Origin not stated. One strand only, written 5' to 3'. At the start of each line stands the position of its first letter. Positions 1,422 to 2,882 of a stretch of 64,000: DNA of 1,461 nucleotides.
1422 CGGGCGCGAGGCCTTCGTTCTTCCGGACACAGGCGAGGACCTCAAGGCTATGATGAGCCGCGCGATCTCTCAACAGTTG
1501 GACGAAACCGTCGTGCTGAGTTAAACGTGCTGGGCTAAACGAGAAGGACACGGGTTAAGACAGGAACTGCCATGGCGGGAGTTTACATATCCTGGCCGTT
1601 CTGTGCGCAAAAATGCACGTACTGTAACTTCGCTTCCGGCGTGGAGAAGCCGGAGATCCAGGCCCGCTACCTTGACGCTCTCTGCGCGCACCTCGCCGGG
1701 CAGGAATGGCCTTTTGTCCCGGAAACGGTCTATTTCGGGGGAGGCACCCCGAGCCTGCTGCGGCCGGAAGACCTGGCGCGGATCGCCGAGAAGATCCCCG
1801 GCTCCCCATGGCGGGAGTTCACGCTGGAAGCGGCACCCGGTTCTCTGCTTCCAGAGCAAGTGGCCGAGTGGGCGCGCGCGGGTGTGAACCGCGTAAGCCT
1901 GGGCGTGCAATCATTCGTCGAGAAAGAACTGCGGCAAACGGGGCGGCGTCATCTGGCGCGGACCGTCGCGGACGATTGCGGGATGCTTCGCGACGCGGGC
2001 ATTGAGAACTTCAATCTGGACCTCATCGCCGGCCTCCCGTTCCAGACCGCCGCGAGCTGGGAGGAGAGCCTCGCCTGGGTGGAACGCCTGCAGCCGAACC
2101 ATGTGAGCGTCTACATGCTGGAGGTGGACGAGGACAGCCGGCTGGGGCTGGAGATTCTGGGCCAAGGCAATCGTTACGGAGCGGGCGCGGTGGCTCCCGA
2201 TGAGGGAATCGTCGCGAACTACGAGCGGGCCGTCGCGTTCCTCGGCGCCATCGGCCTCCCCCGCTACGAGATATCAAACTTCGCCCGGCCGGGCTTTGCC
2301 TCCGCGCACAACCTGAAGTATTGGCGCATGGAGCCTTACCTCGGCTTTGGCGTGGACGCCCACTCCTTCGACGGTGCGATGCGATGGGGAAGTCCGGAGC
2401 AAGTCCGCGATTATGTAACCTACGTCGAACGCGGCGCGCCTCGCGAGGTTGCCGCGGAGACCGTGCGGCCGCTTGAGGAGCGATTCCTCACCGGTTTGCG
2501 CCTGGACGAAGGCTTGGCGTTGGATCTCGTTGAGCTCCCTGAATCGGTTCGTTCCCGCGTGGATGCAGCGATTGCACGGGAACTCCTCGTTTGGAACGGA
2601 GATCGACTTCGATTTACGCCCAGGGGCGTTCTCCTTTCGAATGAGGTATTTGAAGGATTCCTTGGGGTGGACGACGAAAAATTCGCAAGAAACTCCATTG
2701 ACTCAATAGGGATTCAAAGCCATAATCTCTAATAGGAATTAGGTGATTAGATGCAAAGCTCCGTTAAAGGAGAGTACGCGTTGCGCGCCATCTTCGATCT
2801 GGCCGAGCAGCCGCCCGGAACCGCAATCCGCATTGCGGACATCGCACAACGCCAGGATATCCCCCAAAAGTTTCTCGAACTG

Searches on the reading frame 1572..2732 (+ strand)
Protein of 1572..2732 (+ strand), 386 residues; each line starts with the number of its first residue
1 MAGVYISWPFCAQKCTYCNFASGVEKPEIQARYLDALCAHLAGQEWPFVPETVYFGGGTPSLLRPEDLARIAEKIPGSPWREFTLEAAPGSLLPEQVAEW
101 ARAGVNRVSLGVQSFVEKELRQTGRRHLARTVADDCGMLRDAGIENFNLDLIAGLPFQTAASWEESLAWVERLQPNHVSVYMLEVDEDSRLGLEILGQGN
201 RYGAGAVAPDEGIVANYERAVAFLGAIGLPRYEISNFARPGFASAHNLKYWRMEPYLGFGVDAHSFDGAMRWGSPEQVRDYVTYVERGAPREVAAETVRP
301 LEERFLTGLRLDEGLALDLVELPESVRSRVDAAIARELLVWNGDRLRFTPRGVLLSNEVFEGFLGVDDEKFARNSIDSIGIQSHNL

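Call 61: find_encoding_contigs(protein=window:1572-2732:+, flank=2000, max_places=4)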
Protein window:1572-2732:+ (386 aa): 3 contigs read that carry it; 3 places shown.
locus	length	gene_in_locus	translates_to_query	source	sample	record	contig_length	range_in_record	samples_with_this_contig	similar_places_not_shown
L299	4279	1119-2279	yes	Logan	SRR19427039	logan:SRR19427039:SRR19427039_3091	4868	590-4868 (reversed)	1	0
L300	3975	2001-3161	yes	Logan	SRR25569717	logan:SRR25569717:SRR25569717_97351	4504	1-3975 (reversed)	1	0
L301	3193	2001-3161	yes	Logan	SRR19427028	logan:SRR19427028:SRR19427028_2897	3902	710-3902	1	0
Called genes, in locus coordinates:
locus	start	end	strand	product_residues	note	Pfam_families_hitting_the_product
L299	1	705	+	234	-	?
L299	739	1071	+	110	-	PF01491:Frataxin_Cyay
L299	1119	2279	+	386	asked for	PF04055:Radical_SAM, PF06969:HemN_C (weak)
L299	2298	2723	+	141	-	PF02082:Rrf2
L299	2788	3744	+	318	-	PF00291:PALP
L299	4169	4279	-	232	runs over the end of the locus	?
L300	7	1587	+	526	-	PF07687:M20_dimer (weak)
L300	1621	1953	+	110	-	PF01491:Frataxin_Cyay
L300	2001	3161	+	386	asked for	PF04055:Radical_SAM, PF06969:HemN_C (weak)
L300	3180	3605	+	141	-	PF02082:Rrf2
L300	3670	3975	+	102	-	?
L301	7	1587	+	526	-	PF07687:M20_dimer (weak)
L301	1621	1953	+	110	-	PF01491:Frataxin_Cyay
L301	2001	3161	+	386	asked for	PF04055:Radical_SAM, PF06969:HemN_C (weak)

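Call 62: list_cluster_members(proteins=[window:1572-2732:+])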
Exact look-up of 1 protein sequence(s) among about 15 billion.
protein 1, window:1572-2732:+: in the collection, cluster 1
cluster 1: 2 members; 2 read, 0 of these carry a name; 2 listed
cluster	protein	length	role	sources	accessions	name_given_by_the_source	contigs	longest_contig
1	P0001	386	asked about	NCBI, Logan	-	-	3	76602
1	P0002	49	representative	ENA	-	-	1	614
